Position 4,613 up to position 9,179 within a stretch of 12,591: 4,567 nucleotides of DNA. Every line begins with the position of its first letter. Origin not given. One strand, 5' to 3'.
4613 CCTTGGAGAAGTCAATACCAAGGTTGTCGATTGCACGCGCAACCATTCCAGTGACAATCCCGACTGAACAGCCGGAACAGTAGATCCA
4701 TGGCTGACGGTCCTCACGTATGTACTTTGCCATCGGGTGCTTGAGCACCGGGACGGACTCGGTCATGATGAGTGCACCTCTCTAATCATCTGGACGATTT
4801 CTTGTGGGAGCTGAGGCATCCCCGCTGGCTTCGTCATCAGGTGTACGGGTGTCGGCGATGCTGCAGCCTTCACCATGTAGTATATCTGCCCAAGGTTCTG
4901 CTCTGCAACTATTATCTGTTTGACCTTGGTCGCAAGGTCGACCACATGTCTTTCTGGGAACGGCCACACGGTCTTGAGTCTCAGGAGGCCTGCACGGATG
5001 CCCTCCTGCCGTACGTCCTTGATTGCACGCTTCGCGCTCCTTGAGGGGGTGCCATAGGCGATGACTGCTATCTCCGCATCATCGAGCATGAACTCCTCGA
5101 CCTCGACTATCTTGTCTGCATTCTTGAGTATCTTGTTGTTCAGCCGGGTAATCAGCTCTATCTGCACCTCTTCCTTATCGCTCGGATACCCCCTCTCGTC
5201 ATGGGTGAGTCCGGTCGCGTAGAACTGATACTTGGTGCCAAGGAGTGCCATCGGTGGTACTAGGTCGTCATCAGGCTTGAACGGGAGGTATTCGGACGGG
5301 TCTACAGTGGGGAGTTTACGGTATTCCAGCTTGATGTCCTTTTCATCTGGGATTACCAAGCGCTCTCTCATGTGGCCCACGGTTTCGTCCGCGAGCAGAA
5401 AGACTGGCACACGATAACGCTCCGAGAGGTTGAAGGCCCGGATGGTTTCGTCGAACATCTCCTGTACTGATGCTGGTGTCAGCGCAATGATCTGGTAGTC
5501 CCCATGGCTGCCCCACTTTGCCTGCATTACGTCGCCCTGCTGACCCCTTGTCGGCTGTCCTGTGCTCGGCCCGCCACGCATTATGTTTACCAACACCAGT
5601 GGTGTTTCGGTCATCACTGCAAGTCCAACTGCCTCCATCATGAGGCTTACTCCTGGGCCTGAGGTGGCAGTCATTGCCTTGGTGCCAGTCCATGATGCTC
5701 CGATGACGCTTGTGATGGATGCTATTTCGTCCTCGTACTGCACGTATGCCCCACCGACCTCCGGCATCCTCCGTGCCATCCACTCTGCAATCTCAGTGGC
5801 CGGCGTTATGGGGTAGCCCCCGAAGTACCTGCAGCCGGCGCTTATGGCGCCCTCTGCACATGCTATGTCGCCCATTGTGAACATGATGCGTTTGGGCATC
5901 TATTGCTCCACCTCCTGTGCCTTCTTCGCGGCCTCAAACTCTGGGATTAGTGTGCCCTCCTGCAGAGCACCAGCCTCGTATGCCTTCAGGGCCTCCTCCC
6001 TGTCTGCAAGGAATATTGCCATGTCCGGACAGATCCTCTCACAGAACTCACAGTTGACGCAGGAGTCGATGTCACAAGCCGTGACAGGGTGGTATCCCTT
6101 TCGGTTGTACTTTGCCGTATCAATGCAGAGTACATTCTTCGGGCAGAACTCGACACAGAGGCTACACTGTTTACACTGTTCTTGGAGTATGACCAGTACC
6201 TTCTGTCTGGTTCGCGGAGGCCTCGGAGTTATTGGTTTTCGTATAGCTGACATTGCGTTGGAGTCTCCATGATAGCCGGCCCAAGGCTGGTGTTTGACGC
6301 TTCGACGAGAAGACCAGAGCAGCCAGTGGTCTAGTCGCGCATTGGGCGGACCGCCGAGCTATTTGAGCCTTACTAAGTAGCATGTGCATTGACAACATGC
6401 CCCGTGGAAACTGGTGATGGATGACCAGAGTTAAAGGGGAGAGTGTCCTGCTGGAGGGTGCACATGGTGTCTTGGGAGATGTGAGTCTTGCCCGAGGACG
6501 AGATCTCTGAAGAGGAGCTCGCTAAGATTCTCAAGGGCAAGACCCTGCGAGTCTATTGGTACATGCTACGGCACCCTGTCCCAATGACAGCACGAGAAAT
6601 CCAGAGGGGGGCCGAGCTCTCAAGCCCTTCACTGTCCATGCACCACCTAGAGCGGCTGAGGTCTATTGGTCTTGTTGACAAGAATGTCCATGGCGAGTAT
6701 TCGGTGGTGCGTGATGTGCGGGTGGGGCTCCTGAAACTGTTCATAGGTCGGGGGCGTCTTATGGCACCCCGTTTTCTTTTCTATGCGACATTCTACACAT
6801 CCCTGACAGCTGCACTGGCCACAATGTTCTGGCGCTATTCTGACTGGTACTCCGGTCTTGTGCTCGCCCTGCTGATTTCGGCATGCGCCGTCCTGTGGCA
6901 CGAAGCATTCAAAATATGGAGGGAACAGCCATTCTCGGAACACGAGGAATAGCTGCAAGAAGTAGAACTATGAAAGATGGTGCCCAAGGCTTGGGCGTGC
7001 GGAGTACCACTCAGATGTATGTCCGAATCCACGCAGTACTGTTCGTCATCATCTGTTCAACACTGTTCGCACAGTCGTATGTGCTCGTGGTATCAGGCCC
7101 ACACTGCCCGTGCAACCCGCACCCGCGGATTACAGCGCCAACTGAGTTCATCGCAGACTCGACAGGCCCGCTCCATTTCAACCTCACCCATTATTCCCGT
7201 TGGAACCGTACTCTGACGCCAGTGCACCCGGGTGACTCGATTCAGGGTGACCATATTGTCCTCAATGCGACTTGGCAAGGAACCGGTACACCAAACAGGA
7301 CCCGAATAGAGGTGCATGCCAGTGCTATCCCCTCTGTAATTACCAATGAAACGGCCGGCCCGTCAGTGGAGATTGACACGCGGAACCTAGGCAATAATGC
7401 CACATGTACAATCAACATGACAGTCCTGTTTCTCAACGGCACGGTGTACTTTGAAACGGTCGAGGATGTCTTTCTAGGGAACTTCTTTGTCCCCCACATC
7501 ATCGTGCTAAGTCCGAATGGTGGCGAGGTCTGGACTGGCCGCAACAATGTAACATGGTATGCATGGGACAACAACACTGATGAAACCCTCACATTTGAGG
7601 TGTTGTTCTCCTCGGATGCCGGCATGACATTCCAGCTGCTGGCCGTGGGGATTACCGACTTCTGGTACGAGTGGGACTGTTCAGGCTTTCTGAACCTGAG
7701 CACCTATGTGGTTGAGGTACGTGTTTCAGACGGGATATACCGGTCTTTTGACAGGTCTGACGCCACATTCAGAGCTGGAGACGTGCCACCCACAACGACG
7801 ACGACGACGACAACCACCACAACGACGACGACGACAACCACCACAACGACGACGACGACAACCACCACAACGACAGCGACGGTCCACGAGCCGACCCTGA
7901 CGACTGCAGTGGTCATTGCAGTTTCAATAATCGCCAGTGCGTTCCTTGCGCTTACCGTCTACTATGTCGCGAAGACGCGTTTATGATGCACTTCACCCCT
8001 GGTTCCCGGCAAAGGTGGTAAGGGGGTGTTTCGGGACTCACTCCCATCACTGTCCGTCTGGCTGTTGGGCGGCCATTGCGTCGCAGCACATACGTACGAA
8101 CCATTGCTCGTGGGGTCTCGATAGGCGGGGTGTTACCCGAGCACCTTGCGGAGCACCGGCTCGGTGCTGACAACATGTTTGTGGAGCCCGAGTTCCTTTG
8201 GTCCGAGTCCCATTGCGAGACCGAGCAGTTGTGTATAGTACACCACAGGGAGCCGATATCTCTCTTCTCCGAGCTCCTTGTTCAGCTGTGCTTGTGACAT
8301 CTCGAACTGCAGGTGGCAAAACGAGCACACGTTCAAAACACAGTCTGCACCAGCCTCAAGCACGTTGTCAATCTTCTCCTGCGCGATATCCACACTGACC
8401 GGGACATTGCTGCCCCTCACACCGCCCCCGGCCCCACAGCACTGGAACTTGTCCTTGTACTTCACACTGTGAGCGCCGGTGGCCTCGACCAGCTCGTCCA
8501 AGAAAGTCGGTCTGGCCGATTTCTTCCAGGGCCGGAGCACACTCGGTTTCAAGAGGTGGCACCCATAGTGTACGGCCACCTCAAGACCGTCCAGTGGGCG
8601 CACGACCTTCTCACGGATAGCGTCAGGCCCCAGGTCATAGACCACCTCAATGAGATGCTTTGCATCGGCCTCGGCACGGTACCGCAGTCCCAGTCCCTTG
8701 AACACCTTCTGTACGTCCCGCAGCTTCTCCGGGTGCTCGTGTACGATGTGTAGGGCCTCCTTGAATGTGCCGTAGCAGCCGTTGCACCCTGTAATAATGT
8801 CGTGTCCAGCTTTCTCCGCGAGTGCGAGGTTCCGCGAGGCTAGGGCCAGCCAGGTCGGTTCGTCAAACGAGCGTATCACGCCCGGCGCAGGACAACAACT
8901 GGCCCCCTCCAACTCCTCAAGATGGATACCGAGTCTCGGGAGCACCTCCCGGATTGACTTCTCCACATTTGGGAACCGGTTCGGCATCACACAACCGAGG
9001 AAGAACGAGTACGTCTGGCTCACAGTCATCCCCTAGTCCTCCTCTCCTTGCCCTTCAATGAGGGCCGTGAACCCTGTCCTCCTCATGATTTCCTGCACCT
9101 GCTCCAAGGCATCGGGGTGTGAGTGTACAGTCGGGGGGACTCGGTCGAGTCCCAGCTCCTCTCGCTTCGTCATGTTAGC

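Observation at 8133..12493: Two back-to-back hdrCB operons enclosing a radical SAM gene, with no hdrA or mvh nearby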

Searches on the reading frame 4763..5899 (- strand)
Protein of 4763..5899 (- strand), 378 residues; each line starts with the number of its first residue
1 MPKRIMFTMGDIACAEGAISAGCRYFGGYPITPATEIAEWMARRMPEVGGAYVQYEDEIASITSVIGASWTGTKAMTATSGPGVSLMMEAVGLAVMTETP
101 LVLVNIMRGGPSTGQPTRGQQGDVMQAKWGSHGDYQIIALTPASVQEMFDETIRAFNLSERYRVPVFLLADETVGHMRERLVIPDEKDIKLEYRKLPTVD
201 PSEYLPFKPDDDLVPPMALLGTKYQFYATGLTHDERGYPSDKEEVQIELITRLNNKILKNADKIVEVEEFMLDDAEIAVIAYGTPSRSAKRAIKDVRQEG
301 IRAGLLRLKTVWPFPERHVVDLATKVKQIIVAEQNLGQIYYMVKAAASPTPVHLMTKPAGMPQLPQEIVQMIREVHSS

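Call 4: search_protein_families(library=pfam, proteins=[window:4763-5899:-], max_evalue=0.01)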
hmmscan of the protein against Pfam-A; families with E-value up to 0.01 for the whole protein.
window:4763-5899:- (378 aa): 3 families
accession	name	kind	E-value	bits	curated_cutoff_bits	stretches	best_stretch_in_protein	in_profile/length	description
PF01855.24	POR_N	-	3.5e-69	233.5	27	1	16-242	1-220/231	Pyruvate flavodoxin/ferredoxin oxidoreductase, thiamine diP-bdg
PF17147.9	PFOR_II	-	6.6e-21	75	27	1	275-362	1-96/102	Pyruvate:ferredoxin oxidoreductase core domain II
PF02780.25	Transketolase_C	-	2.2e-07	31.2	25.9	1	274-335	9-70/124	Transketolase, C-terminal domain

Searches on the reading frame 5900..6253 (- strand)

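Call 4: search_protein_families(library=pfam, proteins=[window:5900-6253:-], max_evalue=0.01)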
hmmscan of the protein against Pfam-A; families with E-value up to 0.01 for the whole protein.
window:5900-6253:- (117 aa): 13 families
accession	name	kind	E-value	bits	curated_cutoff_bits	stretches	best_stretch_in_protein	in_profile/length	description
PF00037.32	Fer4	-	2.3e-08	34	21.1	2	21-42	2-23/24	4Fe-4S binding domain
PF12838.12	Fer4_7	-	6e-08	33.5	27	2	26-76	1-49/52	4Fe-4S dicluster domain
PF13183.11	Fer4_8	-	3.2e-07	31.2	27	1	62-97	2-34/68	4Fe-4S dicluster domain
PF12837.12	Fer4_6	-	5.1e-07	29.8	25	2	22-42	4-24/24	4Fe-4S binding domain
PF14697.11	Fer4_21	-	2e-05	25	35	1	22-77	3-54/59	4Fe-4S dicluster domain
PF13484.11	Fer4_16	-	3.8e-05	24.8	30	0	65-93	2-31/66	4Fe-4S double cluster binding domain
PF12797.12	Fer4_2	-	4.2e-05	23.7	24.5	1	21-38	4-21/22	4Fe-4S binding domain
PF13187.11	Fer4_9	-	5.3e-05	23.6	27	2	26-80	1-52/52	4Fe-4S dicluster domain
PF12800.12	Fer4_4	-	5.9e-05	23.5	24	0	63-76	2-15/17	4Fe-4S binding domain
PF13237.11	Fer4_10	-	0.00017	21.9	25.5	1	21-76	3-53/53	4Fe-4S dicluster domain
PF12798.12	Fer4_3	-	0.0044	18.2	27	0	27-40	1-14/15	4Fe-4S binding domain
PF15913.10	Furin-like_2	-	0.0053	17.4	28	1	17-75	19-75/102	Furin-like repeat, cysteine-rich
PF13534.11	Fer4_17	-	0.0072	17.3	22.2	0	26-77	1-58/61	4Fe-4S dicluster domain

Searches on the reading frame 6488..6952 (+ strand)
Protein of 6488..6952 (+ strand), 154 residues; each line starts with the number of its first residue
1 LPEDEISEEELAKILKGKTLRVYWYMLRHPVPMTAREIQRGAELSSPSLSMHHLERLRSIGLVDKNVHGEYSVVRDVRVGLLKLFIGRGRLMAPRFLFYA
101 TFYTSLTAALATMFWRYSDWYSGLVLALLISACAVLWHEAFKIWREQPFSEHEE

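Call 4: search_protein_families(library=pfam, proteins=[window:6488-6952:+], max_evalue=0.01)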
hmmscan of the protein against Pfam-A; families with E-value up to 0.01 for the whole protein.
window:6488-6952:+ (154 aa): 3 families
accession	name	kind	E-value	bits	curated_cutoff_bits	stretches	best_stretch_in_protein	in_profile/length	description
PF12840.13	HTH_20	-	5.3e-06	26.8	27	1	20-64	7-49/51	Helix-turn-helix domain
PF01726.22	LexA_DNA_bind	-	0.0017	18.5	23.7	1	30-65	23-58/65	LexA DNA binding domain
PF01022.26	HTH_5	-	0.0039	17.5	22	1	31-65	14-47/47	Bacterial regulatory protein, arsR family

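Call 5: search_protein_families(library=ncbifam, proteins=[window:6488-6952:+], max_evalue=0.001)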
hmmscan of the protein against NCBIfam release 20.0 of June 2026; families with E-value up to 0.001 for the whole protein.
window:6488-6952:+ (154 aa): 2 families
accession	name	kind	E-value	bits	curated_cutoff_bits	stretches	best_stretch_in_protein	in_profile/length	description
NF033788.1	HTH_metalloreg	subfamily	0.0001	22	55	1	23-73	16-65/77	metalloregulator ArsR/SmtB family transcription factor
NF033789.1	repress_SdpR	subfamily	0.00072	19.4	100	1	25-71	15-59/79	autorepressor SdpR family transcription factor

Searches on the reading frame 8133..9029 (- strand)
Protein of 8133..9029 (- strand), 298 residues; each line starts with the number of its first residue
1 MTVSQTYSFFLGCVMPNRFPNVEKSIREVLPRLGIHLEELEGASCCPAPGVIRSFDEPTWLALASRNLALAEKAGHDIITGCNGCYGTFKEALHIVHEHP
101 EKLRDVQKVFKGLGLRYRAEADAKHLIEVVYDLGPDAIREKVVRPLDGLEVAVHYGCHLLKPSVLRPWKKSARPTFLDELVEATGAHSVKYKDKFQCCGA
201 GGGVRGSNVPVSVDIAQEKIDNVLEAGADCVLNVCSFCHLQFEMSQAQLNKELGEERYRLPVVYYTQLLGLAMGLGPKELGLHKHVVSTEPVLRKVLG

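Call 3: search_protein_families(library=pfam, proteins=[window:8133-9029:-], max_evalue=0.01)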
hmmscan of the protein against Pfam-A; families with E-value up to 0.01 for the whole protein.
window:8133-9029:- (298 aa): 1 family
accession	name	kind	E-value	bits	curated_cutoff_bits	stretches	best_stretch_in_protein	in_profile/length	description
PF02754.22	CCG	-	1.3e-40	137.8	20.6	2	151-242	1-84/85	Cysteine-rich domain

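Call 5: search_protein_families(library=ncbifam, proteins=[window:8133-9029:-], max_evalue=0.001)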
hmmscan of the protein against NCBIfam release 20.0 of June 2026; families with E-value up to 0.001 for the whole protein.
window:8133-9029:- (298 aa): 10 families
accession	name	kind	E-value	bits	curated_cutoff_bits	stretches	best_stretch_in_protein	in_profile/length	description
TIGR03288.1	CoB_CoM_SS_B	equivalog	2.8e-115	384.5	345.15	1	7-296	2-290/290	CoB--CoM heterodisulfide reductase subunit B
NF042965.1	MFR_anch_SdhE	equivalog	1.9e-46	158.9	500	1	7-288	3-277/282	8-methylmenaquinol:fumarate reductase membrane anchor subunit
NF041780.1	hetero_SS_HdrB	equivalog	4.3e-40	137.9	450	1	9-295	8-304/304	ferredoxin:CoB-CoM heterodisulfide reductase subunit HdrB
NF004898.0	PRK06259.1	equivalog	3e-23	82.2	385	1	5-250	262-471/488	fumarate reductase (CoM/CoB) subunit TfrB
NF045670.1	quin_L_LdhH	equivalog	3.3e-19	68.6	800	1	5-244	467-687/706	L-lactate dehydrogenase (quinone) large subunit LdhH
NF008369.0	PRK11168.1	equivalog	2.4e-11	43.2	278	1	7-246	169-384/401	anaerobic glycerol-3-phosphate dehydrogenase subunit C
TIGR03379.1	glycerol3P_GlpC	equivalog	8.4e-10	37.9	279.9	1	6-247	163-382/397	anaerobic glycerol-3-phosphate dehydrogenase subunit GlpC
NF008434.0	PRK11274.1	equivalog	1.9e-08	33.7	333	1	11-242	174-390/409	glycolate oxidase subunit GlcF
NF045663.1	diclust_near_Sec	equivalog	4.3e-05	21.8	530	0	20-91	548-620/759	pyridine nucleotide-disulfide oxidoreductase/dicluster-binding protein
NF045724.1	ferredox_TmcB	equivalog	0.00052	18.7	735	0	150-243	314-405/430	electron transfer complex ferredoxin TmcB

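Call 22: find_related_loci(query=window:8133-9029:-, collection=genome_contigs, flank=6000)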
Query window:8133-9029:- (298 aa) in genome_contigs; peptide patterns used: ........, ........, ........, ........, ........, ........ (x = any residue, [..] = any of these).
225 stretches matched a pattern; 94 encode a relative of the query (tblastn E <= 1e-3); the best 80 are kept; 79 distinct loci.
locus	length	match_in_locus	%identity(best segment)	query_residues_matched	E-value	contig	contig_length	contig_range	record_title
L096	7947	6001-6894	79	1-298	2e-164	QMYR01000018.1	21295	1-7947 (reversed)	MAG: Candidatus Thorarchaeota archaeon isolate B65_G9 B65_Guay9_scaffold_01419, whole genome shotgun sequence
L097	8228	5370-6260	76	1-297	2e-163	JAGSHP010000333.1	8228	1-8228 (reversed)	MAG: Candidatus Thorarchaeota archaeon isolate A399 k151_110074, whole genome shotgun sequence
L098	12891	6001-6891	77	1-297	8e-163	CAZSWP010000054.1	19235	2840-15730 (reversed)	MAG TPA_asm: uncultured archaeon isolate SRP141376_co1_380 genome assembly, contig: NODE_6002_length_19235_cov_6.003389,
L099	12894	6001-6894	75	1-298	2e-161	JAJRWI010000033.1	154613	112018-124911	MAG: archaeon isolate Dive96_bin2.169 k141_2227867, whole genome shotgun sequence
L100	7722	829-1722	75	1-298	2e-160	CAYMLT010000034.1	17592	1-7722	MAG TPA_asm: uncultured archaeon isolate binchicken_co129_606 genome assembly, contig: NODE_9449_length_17592_cov_4.9250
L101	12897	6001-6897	77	1-298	2e-160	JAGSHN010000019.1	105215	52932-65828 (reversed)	MAG: Candidatus Thorarchaeota archaeon isolate A361 k151_134836, whole genome shotgun sequence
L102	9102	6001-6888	75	1-297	6e-160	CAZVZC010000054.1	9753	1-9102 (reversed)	MAG TPA_asm: uncultured archaeon isolate binchicken_co33_456 genome assembly, contig: NODE_8950_length_9753_cov_7.755723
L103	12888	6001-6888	76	1-296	5e-160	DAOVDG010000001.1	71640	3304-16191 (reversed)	MAG TPA_asm: Candidatus Thorarchaeota archaeon isolate CSMAG_1051 CSMAG_1051_k141_4778886_length_71640_cov_79.7006, whol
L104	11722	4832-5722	76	1-297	1e-159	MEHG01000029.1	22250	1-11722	MAG: Candidatus Thorarchaeota archaeon AB_25 ThorAB25_contig000029, whole genome shotgun sequence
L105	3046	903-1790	76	1-296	3e-167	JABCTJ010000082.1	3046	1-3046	MAG: Candidatus Thorarchaeota archaeon isolate HM4_FB6 k127_241575, whole genome shotgun sequence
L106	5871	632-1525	74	1-298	2e-160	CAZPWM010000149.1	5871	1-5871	MAG TPA_asm: uncultured archaeon isolate SRP214966_co4_397 genome assembly, contig: NODE_19213_length_5871_cov_6.188446,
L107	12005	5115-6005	75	1-297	5e-159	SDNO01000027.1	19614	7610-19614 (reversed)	MAG: Candidatus Thorarchaeota archaeon isolate TEKIR_12S Tekir-sed17-6009, whole genome shotgun sequence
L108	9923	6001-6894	74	1-298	8e-159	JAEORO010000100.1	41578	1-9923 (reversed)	MAG: Candidatus Thorarchaeota archaeon isolate MP5_2600 k127_18516266, whole genome shotgun sequence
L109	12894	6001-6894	74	1-298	3e-158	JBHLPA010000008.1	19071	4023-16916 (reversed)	MAG: Promethearchaeota archaeon isolate DZ3S.355 DZ3S.355@8270, whole genome shotgun sequence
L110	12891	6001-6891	74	1-297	1e-157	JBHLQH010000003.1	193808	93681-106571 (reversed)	MAG: Candidatus Thorarchaeota archaeon isolate LCG1B.475 LCG1B.475@144, whole genome shotgun sequence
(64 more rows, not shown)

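Call 25: search_solved_structures(query=window:8133-9029:-, max_evalue=0.00001, show_alignments=1)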
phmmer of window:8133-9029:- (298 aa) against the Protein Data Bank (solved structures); distinct sequences matched with E-value up to 0.00001: 5.
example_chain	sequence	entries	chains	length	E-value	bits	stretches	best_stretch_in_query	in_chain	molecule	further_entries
5odc_B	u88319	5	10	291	1.5e-103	349.8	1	6-296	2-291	Heterodisulfide reductase, subunit B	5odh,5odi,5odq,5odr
9sfi_C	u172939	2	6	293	1.1e-102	346.9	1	6-296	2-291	H(2)/formate:CoB-CoM heterodisulfide,ferredoxin reductase subunit B2 | Heterodisulfide reductase subunit B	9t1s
8rvu_b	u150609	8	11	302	5.6e-94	318.3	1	8-295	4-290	H(2):CoB-CoM heterodisulfide,ferredoxin reductase subunit B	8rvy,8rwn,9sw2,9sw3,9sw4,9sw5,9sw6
8rvv_B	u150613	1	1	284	3.9e-93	315.5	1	8-287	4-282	H(2):CoB-CoM heterodisulfide,ferredoxin reductase subunit B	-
7bkb_B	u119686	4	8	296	4e-83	282.7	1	6-297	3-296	CoB--CoM heterodisulfide reductase subunit B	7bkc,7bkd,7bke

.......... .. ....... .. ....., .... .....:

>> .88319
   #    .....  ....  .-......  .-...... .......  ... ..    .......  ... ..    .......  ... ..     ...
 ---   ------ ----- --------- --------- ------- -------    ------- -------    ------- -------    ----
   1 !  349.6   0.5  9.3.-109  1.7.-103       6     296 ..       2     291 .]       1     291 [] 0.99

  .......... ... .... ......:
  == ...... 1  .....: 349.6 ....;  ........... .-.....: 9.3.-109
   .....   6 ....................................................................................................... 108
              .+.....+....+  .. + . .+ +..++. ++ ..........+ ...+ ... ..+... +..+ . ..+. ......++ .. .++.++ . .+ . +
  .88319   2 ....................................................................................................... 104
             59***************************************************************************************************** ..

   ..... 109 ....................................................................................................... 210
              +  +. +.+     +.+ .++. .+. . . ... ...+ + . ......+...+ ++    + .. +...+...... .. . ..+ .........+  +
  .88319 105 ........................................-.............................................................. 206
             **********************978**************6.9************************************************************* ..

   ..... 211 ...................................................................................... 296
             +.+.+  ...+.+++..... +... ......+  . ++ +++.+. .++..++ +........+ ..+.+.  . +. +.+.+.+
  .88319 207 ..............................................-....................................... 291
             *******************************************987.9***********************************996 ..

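Call 48: search_protein_representatives(alignment_id=A1)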
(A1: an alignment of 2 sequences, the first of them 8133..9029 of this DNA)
Query: 2 sequences, 306 profile positions. Proteins with E-value up to 0.001 (for the whole library): 4650; up to 1e-10: 1885; up to 1e-30: 600. The best 150 are listed.
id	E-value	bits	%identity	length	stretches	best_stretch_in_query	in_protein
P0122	2.2e-100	352.4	-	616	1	6-285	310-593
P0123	4.3e-94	331.8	-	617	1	7-288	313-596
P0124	9.4e-94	330.7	-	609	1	9-285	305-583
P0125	6.0e-87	308.3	-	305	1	1-288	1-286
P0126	3.3e-84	299.3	-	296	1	6-301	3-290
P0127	6.7e-83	295.1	-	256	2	5-134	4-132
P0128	8.0e-83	294.8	-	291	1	3-290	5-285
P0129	5.0e-81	288.9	-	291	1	7-288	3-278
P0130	3.9e-79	282.7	-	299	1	6-306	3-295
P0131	1.1e-78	281.2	-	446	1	7-289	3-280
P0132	1.4e-78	280.9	-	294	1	6-289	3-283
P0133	2.1e-78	280.3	-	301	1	8-283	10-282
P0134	2.6e-77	276.7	-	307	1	6-303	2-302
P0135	6.3e-77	275.4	-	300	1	6-283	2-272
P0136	1.5e-76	274.1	-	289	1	6-290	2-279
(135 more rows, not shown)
